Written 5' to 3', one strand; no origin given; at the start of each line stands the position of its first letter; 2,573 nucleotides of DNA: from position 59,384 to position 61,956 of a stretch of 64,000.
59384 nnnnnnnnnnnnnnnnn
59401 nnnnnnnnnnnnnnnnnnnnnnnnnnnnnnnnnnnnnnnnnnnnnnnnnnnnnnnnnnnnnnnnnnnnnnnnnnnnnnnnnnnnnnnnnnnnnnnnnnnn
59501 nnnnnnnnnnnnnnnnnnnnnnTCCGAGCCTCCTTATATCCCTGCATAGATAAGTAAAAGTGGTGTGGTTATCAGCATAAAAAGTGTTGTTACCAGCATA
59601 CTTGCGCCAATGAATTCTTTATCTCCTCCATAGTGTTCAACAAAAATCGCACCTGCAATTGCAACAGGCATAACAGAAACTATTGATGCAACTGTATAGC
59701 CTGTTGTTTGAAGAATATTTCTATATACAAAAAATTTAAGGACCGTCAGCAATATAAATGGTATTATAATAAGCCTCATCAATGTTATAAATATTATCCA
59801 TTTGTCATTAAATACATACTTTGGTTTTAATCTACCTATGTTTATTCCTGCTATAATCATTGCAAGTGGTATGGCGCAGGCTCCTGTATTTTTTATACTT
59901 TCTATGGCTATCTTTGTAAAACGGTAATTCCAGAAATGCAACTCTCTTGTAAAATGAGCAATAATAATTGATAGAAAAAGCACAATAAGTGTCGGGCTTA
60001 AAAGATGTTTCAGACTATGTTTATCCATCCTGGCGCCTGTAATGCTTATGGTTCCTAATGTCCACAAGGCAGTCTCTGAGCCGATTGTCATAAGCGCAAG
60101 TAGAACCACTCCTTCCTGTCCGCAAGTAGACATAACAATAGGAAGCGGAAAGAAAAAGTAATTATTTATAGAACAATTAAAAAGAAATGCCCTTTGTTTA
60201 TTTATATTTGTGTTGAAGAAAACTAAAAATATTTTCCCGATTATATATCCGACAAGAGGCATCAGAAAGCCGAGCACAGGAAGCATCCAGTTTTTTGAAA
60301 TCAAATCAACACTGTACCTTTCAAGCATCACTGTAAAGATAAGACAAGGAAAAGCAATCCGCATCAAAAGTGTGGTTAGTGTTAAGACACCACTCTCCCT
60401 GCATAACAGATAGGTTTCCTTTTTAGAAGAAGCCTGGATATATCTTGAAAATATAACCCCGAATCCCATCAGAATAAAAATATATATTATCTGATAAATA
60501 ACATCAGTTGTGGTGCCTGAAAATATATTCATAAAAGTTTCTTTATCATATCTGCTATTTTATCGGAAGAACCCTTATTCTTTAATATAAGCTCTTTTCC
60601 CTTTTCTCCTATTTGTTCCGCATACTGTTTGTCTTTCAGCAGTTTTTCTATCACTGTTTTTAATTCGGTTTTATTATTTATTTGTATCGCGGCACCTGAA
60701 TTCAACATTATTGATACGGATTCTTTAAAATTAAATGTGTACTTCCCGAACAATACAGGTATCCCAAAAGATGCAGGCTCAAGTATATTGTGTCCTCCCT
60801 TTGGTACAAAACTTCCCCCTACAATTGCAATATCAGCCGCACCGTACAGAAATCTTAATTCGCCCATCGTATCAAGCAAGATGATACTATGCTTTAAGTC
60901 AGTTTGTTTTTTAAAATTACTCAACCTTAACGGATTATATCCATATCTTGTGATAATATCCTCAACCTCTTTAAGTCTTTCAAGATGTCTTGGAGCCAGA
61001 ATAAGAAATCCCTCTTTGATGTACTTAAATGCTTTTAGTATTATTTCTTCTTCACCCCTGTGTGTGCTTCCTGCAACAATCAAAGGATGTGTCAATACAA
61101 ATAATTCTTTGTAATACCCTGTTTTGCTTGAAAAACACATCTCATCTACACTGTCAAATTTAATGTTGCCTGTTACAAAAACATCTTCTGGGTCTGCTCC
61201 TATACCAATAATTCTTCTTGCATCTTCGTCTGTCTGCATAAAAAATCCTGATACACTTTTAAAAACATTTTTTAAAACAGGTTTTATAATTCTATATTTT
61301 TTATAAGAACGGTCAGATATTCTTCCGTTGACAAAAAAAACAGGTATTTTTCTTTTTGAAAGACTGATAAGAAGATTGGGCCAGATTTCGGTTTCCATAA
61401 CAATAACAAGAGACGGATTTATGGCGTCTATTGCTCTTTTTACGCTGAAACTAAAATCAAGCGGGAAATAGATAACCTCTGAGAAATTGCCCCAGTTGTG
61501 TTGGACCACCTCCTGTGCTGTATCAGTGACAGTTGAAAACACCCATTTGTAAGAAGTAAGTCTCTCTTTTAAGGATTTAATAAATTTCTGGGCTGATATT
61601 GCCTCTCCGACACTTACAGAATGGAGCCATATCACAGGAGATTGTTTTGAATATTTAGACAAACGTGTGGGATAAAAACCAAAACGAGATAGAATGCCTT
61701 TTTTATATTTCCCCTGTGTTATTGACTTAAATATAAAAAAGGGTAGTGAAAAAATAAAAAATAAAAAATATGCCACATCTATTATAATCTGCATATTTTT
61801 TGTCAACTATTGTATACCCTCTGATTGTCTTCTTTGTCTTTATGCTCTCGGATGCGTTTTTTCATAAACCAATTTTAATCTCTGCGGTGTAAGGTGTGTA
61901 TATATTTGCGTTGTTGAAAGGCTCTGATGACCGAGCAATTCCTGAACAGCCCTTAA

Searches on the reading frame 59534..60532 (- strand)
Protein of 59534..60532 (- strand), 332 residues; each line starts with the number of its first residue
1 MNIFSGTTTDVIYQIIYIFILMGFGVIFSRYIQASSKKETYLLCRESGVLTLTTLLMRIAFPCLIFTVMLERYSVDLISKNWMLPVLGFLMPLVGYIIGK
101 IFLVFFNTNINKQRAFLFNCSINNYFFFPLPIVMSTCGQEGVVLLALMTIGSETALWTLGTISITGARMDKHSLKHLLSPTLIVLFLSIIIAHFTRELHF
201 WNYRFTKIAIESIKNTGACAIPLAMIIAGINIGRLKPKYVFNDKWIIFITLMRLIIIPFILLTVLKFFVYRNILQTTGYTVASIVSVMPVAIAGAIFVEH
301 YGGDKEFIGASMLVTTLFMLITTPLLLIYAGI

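Call 76: search_protein_families(library=pfam, proteins=[window:59534-60532:-], max_evalue=0.00001)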
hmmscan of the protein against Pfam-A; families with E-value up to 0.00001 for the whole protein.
window:59534-60532:- (332 aa): 1 family
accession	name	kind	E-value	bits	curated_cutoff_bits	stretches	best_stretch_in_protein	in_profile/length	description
PF03547.23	Mem_trans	-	3.1e-24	85.7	25.7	2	45-168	26-151/343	Membrane transport protein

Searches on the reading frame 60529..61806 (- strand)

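Call 76: search_protein_families(library=pfam, proteins=[window:60529-61806:-], max_evalue=0.00001)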
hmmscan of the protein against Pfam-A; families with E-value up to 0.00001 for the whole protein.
window:60529-61806:- (425 aa): 2 families
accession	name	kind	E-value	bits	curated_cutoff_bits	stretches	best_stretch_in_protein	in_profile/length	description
PF04413.22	Glycos_transf_N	-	2e-59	200.6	23.9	1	39-218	4-178/179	3-Deoxy-D-manno-octulosonic-acid transferase (kdotransferase)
PF00534.26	Glycos_transf_1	-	3.4e-09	36.9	26.4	1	291-405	58-171/172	Glycosyl transferases group 1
